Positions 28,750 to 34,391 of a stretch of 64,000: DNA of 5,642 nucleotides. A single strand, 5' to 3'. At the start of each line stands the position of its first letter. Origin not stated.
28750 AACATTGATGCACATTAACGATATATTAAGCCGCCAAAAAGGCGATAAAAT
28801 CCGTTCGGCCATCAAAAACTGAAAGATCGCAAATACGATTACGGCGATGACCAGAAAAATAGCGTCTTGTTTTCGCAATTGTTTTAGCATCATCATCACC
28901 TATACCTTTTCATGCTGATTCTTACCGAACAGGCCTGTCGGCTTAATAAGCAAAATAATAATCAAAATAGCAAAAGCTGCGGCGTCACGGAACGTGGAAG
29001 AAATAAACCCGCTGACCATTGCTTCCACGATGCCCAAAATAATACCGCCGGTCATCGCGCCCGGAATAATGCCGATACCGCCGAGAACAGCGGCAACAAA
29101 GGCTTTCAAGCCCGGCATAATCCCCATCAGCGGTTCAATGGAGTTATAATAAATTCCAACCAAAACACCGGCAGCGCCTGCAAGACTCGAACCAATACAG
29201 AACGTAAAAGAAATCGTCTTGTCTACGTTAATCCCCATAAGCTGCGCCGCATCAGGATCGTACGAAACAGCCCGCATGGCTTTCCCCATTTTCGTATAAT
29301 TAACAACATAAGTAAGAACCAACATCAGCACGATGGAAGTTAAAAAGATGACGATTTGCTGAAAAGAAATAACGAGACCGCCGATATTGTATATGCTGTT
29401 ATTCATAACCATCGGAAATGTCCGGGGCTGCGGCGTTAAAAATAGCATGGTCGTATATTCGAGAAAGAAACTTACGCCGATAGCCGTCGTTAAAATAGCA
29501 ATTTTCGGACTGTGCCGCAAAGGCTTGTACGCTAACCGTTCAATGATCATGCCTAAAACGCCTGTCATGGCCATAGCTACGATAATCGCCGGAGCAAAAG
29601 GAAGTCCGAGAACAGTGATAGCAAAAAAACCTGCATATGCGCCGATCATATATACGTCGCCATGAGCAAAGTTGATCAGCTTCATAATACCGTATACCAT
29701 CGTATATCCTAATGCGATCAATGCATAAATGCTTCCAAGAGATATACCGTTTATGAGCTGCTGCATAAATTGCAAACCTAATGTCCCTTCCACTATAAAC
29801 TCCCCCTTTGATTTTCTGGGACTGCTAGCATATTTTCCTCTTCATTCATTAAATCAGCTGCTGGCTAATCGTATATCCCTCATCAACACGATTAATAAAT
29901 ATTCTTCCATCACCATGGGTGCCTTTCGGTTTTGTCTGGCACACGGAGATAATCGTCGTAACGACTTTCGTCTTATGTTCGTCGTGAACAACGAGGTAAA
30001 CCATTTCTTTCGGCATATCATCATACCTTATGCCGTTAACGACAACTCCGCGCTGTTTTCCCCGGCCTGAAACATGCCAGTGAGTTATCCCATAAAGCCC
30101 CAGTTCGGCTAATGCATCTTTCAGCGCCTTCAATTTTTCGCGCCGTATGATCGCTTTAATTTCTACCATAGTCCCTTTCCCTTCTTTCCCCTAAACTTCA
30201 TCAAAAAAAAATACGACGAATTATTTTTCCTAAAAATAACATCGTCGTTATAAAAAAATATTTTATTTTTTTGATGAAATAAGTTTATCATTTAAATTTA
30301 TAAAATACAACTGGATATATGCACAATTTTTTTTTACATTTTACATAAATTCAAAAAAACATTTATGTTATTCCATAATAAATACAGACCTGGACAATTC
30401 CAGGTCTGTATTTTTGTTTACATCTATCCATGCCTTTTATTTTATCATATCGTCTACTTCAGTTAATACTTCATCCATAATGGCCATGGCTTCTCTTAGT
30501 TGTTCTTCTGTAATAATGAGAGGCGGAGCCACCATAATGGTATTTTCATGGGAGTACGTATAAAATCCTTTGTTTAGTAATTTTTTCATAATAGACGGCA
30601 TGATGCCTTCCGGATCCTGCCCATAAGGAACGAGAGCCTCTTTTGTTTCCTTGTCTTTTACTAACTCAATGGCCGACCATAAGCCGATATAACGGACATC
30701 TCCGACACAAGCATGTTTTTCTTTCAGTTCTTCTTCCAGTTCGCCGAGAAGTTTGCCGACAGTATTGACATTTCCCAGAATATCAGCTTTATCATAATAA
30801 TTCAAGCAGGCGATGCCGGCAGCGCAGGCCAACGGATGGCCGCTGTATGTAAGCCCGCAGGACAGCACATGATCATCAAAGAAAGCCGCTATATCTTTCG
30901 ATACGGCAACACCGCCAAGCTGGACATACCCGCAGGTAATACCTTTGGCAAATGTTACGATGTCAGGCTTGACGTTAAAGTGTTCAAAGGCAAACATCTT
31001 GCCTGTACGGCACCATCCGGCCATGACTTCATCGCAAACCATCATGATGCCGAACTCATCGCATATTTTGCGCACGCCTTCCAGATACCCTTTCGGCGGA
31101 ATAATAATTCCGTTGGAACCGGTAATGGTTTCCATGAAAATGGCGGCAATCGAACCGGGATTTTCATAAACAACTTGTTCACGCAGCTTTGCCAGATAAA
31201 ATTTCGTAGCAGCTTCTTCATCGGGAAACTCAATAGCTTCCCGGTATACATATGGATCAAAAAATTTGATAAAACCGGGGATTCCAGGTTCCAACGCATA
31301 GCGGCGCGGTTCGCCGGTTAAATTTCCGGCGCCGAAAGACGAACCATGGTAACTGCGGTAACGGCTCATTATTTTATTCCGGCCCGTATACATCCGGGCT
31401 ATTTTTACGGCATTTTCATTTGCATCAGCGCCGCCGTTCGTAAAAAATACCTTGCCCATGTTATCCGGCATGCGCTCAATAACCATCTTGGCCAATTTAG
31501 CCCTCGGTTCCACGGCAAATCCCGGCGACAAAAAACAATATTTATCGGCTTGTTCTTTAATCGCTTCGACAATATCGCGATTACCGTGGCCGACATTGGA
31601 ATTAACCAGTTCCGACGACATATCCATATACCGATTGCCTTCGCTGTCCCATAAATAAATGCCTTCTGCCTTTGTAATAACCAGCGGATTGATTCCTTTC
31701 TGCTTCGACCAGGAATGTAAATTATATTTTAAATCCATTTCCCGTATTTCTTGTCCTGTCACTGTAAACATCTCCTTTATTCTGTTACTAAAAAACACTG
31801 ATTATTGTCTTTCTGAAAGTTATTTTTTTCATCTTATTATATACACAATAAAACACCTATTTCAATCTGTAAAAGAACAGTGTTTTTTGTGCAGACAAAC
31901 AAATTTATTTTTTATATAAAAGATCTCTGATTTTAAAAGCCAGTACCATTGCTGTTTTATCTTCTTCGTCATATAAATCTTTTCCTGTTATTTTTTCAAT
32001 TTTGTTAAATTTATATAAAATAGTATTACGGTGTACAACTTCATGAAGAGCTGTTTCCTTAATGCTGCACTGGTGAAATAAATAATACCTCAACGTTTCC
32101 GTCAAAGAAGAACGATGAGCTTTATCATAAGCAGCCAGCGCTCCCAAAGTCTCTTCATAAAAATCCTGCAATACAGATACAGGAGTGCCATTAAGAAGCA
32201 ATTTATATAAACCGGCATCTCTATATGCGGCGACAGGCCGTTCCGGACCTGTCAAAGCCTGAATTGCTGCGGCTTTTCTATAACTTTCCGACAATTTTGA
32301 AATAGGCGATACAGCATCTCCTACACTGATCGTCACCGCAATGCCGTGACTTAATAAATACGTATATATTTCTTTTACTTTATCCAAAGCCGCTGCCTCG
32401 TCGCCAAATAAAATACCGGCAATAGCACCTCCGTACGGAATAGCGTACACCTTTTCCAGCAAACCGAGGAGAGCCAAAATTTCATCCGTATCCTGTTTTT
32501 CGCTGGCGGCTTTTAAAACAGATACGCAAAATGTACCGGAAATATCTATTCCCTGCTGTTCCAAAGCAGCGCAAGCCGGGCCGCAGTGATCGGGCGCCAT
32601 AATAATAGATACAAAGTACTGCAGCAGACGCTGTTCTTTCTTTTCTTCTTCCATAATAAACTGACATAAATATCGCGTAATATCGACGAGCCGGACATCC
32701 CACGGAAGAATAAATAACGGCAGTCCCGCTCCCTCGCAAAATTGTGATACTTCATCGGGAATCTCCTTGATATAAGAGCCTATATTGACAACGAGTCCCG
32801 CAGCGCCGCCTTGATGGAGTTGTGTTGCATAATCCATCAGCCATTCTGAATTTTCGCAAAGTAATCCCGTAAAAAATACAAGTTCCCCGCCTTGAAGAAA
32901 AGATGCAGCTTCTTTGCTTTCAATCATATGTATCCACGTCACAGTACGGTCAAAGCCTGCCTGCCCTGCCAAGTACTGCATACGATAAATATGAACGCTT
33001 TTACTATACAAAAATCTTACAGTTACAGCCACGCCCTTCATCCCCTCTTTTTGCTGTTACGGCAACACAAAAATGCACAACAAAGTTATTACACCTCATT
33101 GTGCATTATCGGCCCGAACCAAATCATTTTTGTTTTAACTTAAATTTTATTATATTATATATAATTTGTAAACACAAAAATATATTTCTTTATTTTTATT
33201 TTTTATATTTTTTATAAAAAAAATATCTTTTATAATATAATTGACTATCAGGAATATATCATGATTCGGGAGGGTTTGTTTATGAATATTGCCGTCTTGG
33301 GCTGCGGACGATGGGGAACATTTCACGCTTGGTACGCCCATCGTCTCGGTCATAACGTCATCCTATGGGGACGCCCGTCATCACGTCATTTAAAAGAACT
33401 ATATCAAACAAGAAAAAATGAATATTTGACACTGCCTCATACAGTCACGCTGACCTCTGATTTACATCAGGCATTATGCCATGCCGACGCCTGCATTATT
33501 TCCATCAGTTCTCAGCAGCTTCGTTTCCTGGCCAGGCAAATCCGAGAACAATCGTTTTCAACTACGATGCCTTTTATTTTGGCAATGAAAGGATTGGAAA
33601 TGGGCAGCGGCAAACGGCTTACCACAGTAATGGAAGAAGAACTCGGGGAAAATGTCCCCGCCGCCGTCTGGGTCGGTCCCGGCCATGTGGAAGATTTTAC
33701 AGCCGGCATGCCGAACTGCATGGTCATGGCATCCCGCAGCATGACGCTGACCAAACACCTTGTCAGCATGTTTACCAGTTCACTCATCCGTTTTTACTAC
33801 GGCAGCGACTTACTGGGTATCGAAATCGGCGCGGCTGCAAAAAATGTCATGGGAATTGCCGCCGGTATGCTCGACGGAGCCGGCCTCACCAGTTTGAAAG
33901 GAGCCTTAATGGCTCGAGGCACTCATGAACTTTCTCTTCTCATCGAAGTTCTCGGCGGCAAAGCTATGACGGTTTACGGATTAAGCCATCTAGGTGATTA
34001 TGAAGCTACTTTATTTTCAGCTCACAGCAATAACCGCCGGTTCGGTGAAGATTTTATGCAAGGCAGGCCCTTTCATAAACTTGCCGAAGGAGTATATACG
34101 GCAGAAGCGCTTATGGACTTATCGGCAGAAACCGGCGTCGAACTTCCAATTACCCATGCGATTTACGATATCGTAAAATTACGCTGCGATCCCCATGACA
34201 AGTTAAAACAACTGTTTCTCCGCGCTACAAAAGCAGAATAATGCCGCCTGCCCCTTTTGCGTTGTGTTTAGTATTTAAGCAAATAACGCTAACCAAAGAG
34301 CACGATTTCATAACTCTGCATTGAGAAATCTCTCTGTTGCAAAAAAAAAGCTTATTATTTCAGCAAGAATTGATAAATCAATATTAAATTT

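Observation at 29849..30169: Orphan NifI1-like PII with short T-loop and no C-loop arginines heading an amino acid ABC operon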

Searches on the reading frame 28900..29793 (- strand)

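Call 5: search_protein_families(library=pfam, proteins=[window:28900-29793:-], max_evalue=0.001)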
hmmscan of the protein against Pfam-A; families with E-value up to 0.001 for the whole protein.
window:28900-29793:- (297 aa): 2 families
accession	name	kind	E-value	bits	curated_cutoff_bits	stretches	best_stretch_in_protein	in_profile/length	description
PF02653.21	BPD_transp_2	-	5.3e-50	170.5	26.8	1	13-281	2-269/269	Branched-chain amino acid transport system / permease component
PF01032.23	FecCD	-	1.4e-05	24.7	26.5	1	51-214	82-240/311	FecCD transport family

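Call 6: search_protein_families(library=ncbifam, proteins=[window:28900-29793:-], max_evalue=0.001)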
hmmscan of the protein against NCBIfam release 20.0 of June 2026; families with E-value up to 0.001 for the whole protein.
window:28900-29793:- (297 aa): 13 families
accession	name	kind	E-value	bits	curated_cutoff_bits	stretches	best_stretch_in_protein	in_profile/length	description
NF008011.0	PRK10740.1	equivalog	5.6e-78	262.7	379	1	7-297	6-308/308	high-affinity branched-chain amino acid ABC transporter permease LivH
TIGR03409.1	urea_trans_UrtB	equivalog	7.5e-48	163.7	250.3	1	11-291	2-288/291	urea ABC transporter permease subunit UrtB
TIGR03622.1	urea_t_UrtB_arc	equivalog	2.8e-34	118.7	374.25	1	22-290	13-278/284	urea ABC transporter, permease protein UrtB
NF007067.0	PRK09512.1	equivalog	4e-11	42.7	398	1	11-267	44-291/321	ribose ABC transporter permease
NF040906.3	GguB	equivalog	6.2e-10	38.8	450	1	148-258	226-342/375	multiple monosaccharide ABC transporter permease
TIGR03408.1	urea_trans_UrtC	equivalog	7.2e-09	35.8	296.2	1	69-290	91-312/313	urea ABC transporter permease subunit UrtC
NF007014.0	PRK09478.1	equivalog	4.1e-08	32.9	386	1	64-257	103-300/336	galactose/methyl galactoside ABC transporter permease MglC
NF008630.0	PRK11618.1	equivalog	2.6e-07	30.2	363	1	24-282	47-307/331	galactofuranose ABC transporter, permease protein YjfF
NF008450.0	PRK11301.1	subfamily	3.2e-06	26.8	366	1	18-291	116-408/418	high-affinity branched-chain amino acid ABC transporter permease LivM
NF008441.0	PRK11285.1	equivalog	9e-06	25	378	1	128-263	161-301/333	L-arabinose ABC transporter permease AraH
TIGR03727.1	urea_t_UrtC_arc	equivalog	3.7e-05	22.8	575.55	0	16-289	53-338/369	urea ABC transporter, permease protein UrtC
NF007252.0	PRK09699.1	equivalog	0.00033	20.1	396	0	49-280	85-316/326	D-allose ABC transporter permease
NF011961.0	PRK15432.1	equivalog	0.00086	18.6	388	0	13-260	37-271/344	autoinducer 2 ABC transporter permease LsrC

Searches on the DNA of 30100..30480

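Call 87: search_rna_families(source=window, start=30100, end=30480, threshold=evalue, max_evalue=1)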
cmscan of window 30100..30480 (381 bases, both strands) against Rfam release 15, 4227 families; matches with E-value up to 1: 5.
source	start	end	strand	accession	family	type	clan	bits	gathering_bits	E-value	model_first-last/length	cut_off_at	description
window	30349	30416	+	RF02064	STnc370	Gene; sRNA;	-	24.7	54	0.43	1-71/71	no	Enterobacterial sRNA STnc370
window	30349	30415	+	RF02377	SurA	Gene; sRNA;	-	23.1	100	0.00025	1-279/279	no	SurA sRNA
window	30372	30420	+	RF00971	mir-578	Gene; miRNA;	-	22.2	98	0.12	1-84/84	no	mir-578 microRNA precursor family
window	30379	30414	-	RF01117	ciona-mir-92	Gene; miRNA;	-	20.9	56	0.085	1-71/71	no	ciona-mir-92 microRNA precursor family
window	30376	30480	-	RF02637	EF0408_EF0409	Gene; sRNA;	-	14.2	440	0.16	295-412/412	5'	Enterococcus sRNA EF0408_EF0409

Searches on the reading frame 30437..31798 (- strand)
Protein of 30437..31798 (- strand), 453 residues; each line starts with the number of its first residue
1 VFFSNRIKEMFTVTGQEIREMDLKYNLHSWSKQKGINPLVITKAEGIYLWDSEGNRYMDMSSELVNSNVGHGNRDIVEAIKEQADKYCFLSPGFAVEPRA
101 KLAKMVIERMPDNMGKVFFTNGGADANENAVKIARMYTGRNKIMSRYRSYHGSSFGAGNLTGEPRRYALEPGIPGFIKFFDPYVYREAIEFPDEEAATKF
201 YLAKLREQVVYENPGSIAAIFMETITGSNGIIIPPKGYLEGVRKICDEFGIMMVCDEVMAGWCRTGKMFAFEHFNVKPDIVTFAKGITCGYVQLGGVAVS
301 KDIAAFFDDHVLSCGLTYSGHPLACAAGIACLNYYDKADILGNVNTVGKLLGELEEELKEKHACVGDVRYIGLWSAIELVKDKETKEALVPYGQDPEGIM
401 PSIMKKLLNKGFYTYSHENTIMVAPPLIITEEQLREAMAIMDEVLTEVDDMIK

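Call 5: search_protein_families(library=pfam, proteins=[window:30437-31798:-], max_evalue=0.001)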
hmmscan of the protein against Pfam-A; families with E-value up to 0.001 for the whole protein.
window:30437-31798:- (453 aa): 1 family
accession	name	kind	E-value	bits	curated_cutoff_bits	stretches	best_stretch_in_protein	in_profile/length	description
PF00202.27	Aminotran_3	-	2.7e-88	296.8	30.5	1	37-445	9-403/403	Aminotransferase class-III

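Call 6: search_protein_families(library=ncbifam, proteins=[window:30437-31798:-], max_evalue=0.001)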
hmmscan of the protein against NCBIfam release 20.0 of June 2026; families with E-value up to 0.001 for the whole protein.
window:30437-31798:- (453 aa): 69 families (the best 25 are shown)
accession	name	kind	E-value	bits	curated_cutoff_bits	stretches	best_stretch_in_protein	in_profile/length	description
NF004718.0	PRK06062.1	subfamily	4.9e-167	556.1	472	1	11-451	12-452/454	hypothetical protein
NF005102.0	PRK06541.1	equivalog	2.5e-102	342.8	574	1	29-449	26-457/460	aspartate aminotransferase family protein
NF005683.0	PRK07481.1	subfamily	1.3e-96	324.4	575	1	27-448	18-450/453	hypothetical protein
NF004426.0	PRK05769.1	equivalog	7.7e-96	321.5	552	1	13-448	15-440/441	acetyl ornithine aminotransferase family protein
NF005682.0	PRK07480.1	subfamily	4e-94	315.9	510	1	13-450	8-454/459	aminotransferase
NF005812.0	PRK07678.1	subfamily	5.4e-92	308.8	488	1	14-448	6-450/451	aminotransferase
NF004767.0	PRK06105.1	subfamily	2.6e-91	306.4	517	1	15-451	5-453/460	aminotransferase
NF006228.0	PRK08360.1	equivalog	4.9e-90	302.3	608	1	31-450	17-429/443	aspartate aminotransferase family protein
NF005993.0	PRK08117.1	subfamily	3e-88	296.3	574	1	34-449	22-431/433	aspartate aminotransferase family protein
NF005447.0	PRK07036.1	equivalog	3.4e-86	289.8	618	1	11-450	6-457/468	aminotransferase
NF005684.0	PRK07482.1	subfamily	4.3e-85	286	687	1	35-450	29-457/464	hypothetical protein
NF005375.0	PRK06917.1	equivalog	7.6e-85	285.3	535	1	40-448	17-439/448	aspartate aminotransferase family protein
NF049939.1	HyAminethphonNHLyPbfA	equivalog_domain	1.4e-83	280.8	525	1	40-447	46-441/442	(R)-1-hydroxy-2-aminoethylphosphonate ammonia-lyase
NF005685.0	PRK07483.1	equivalog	1.6e-80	271.2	485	1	37-447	12-437/444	aspartate aminotransferase family protein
NF052567.1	OmAmTferAptACaul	equivalog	4.3e-79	266.2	500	1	29-448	10-431/431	omega-aminotransferase AptA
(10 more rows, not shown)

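Call 48: search_solved_structures(query=window:30437-31798:-, max_evalue=1e-60)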
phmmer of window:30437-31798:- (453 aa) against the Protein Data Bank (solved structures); distinct sequences matched with E-value up to 1e-60: 29.
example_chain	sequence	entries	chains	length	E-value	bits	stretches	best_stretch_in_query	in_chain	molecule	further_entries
6jix_B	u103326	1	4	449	1e-160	538.7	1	10-451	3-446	taurine:2-oxoglutarate aminotransferase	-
6io1_A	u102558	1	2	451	1.6e-80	274.3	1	17-433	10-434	Aminotransferase, class III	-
6s54_A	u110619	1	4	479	1.8e-73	251.1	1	37-444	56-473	Aspartate aminotransferase family protein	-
6fyq_A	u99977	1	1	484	3.2e-73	250.3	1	14-449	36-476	amine transaminase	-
9qc2_A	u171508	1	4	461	1.4e-70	241.5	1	40-448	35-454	Aspartate aminotransferase family protein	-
9qgh_A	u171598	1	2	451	2.7e-70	240.7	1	40-448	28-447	Aspartate aminotransferase family protein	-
9gh9_A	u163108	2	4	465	2.7e-70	240.7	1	40-448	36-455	Aspartate aminotransferase family protein | Streptomyces aminotransferase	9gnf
3fcr_A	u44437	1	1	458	1.1e-66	228.7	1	39-431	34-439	putative aminotransferase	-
3n5m_A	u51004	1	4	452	1.5e-65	225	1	17-437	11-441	Adenosylmethionine-8-amino-7-oxononanoate aminotransferase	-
5kr6_A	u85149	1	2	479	1.9e-65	224.7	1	39-450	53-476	4-aminobutyrate transaminase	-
5lh9_A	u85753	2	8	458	7e-65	222.8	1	38-434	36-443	OMEGA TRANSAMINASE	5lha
6hx9_B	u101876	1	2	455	1.9e-64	221.4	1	33-437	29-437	Aspartate aminotransferase family protein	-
9j4z_A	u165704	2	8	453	2.6e-64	220.9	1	33-437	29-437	Polyamine:pyruvate transaminase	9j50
3gju_A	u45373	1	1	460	4e-64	220.3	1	28-434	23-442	Putative aminotransferase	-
5ghg_A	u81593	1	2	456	2.8e-63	217.5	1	17-448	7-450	Aminotransferase class-III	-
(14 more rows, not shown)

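Call 76: search_solved_structures(query=window:30437-31798:-, max_evalue=1e-120, show_alignments=1)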
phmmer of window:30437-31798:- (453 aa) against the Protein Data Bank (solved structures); distinct sequences matched with E-value up to 1e-120: 1.
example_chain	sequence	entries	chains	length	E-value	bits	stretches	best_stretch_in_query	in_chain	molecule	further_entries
6jix_B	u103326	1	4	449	1e-160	538.7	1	10-451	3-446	taurine:2-oxoglutarate aminotransferase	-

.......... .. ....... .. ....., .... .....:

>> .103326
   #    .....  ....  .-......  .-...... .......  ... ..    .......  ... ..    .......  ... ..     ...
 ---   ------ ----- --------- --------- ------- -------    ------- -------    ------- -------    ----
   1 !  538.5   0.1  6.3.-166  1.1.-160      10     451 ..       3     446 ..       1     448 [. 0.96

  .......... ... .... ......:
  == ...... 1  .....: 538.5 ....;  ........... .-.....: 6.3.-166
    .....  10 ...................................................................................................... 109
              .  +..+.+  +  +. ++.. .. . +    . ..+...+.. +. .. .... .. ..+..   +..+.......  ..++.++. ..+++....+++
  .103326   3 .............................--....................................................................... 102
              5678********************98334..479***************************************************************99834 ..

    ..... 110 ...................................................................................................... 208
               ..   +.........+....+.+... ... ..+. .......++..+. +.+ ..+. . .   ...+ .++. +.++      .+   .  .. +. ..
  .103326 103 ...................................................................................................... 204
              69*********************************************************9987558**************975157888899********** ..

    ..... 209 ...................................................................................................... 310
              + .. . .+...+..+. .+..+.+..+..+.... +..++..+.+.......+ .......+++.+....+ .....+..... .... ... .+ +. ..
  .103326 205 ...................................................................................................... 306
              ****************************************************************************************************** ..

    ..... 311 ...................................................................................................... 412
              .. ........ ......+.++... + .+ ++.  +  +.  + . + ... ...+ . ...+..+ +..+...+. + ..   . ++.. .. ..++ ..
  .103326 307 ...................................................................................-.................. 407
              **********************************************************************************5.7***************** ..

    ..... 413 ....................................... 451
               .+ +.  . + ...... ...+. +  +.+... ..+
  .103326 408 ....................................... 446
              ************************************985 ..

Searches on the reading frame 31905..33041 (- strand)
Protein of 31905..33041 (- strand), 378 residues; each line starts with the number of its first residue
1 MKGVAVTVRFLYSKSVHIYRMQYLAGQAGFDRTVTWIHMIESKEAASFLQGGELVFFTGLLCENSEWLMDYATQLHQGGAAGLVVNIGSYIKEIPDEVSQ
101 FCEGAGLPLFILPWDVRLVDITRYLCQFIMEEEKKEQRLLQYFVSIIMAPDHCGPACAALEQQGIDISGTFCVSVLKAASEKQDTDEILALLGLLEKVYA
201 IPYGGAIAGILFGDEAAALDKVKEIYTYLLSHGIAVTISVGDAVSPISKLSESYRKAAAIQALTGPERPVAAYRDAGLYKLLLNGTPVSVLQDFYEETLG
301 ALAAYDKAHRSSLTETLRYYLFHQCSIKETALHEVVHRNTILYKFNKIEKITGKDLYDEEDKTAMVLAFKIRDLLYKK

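Call 5: search_protein_families(library=pfam, proteins=[window:31905-33041:-], max_evalue=0.001)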
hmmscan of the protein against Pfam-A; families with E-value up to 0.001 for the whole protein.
window:31905-33041:- (378 aa): 3 families
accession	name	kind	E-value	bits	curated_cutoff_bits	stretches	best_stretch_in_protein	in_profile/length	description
PF07905.16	PucR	-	1e-28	100.5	33.5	1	21-129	11-118/118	Purine catabolism regulatory protein-like family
PF13556.12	HTH_30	-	6.2e-15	55.2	27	1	313-371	1-59/59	PucR C-terminal helix-turn-helix domain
PF17853.6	GGDEF_2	-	1e-05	26.2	24.5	1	160-259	12-112/116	GGDEF-like domain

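Call 6: search_protein_families(library=ncbifam, proteins=[window:31905-33041:-], max_evalue=0.001)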
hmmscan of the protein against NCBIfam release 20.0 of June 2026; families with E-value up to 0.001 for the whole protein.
window:31905-33041:- (378 aa): 4 families
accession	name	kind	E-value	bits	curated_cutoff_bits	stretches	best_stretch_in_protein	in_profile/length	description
NF045769.1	TransActPmfR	equivalog_domain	3.2e-16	59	800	2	296-370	387-460/470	transcciptional activator PmfR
NF058503.1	SprTransRegAdeR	equivalog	1.2e-13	50.8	700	1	235-374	258-401/403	sporulation transcriptional activator AdeR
NF050824.1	TransRegRv1453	equivalog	1.8e-07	30.4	600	1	222-364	255-393/404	Rv1453 family transcriptional regulator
NF008550.0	PRK11477.1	equivalog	2.1e-07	30.2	612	1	175-371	187-381/385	CdaR family transcriptional regulator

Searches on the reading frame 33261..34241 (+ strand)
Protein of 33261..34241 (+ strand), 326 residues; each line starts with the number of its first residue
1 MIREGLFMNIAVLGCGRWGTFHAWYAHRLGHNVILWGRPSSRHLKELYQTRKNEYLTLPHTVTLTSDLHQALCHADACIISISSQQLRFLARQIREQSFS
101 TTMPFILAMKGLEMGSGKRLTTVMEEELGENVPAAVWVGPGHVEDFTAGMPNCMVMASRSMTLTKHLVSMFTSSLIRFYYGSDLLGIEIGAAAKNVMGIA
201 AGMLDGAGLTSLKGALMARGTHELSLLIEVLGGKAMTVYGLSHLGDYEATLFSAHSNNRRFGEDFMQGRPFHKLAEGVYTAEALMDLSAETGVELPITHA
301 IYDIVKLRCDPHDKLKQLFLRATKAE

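Call 5: search_protein_families(library=pfam, proteins=[window:33261-34241:+], max_evalue=0.001)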
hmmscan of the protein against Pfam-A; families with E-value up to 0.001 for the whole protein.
window:33261-34241:+ (326 aa): 4 families
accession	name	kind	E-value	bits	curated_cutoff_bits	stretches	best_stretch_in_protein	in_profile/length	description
PF07479.19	NAD_Gly3P_dh_C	-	1.1e-33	116.8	25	1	183-313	1-139/142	NAD-dependent glycerol-3-phosphate dehydrogenase C-terminus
PF01210.29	NAD_Gly3P_dh_N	-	1.7e-26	93.5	23.1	1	9-162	1-156/158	NAD-dependent glycerol-3-phosphate dehydrogenase N-terminus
PF20618.3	GPD_NAD_C_bact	-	9.4e-08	32.9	27.6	1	244-301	3-66/66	Bacterial GPD, NAD-dependent C-terminal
PF02558.23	ApbA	-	0.00077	19.6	22.2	0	10-97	1-89/150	Ketopantoate reductase PanE/ApbA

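Call 6: search_protein_families(library=ncbifam, proteins=[window:33261-34241:+], max_evalue=0.001)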
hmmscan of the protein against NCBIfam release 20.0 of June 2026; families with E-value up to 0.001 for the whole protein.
window:33261-34241:+ (326 aa): 16 families
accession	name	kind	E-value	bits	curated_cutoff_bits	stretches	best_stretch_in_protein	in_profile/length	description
NF000942.0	PRK00094.1-4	subfamily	1.3e-73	248.1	257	1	8-326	3-332/334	NAD(P)H-dependent glycerol-3-phosphate dehydrogenase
NF000940.0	PRK00094.1-2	subfamily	5.3e-66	223.4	202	1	8-326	1-328/330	NAD(P)H-dependent glycerol-3-phosphate dehydrogenase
NF000941.0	PRK00094.1-3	equivalog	7.4e-64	216.1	423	1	9-326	3-332/336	NAD(P)H-dependent glycerol-3-phosphate dehydrogenase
NF011211.0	PRK14618.1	equivalog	7.6e-61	206.1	489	1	8-326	5-328/328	NAD(P)H-dependent glycerol-3-phosphate dehydrogenase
NF000939.0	PRK00094.1-1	equivalog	9.8e-55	185.9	473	1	9-326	7-335/339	NAD(P)H-dependent glycerol-3-phosphate dehydrogenase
NF009098.0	PRK12439.1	equivalog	5.7e-51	173.9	436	1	8-318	8-327/341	NAD(P)H-dependent glycerol-3-phosphate dehydrogenase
NF011212.0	PRK14619.1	equivalog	1e-48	166.1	377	1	66-326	40-307/309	NAD(P)H-dependent glycerol-3-phosphate dehydrogenase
NF011213.0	PRK14620.1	equivalog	4.3e-44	151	478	1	8-305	1-311/326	NAD(P)H-dependent glycerol-3-phosphate dehydrogenase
NF000943.0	PRK00094.2-1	equivalog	6.3e-37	127.8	400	1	8-319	1-293/296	NAD(P)H-dependent glycerol-3-phosphate dehydrogenase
NF000944.0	PRK00094.2-2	equivalog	4e-36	124.7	603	1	8-305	21-326/371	NAD(P)H-dependent glycerol-3-phosphate dehydrogenase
NF000946.0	PRK00094.2-4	equivalog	2.1e-35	122.3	455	1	9-306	6-312/342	NAD(P)H-dependent glycerol-3-phosphate dehydrogenase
NF000947.0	PRK00094.2-5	equivalog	9.7e-27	94.2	251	1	7-306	4-315/323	NAD(P)H-dependent glycerol-3-phosphate dehydrogenase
NF000945.0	PRK00094.2-3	equivalog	1.4e-25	90.8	491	1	8-267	1-277/352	NAD(P)H-dependent glycerol-3-phosphate dehydrogenase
TIGR03376.1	glycerol3P_DH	equivalog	6.6e-22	78.1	285.5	1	55-311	60-335/342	glycerol-3-phosphate dehydrogenase (NAD(+))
NF005087.0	PRK06522.1-1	equivalog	8.3e-07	28.4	351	1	8-120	1-106/296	2-dehydropantoate 2-reductase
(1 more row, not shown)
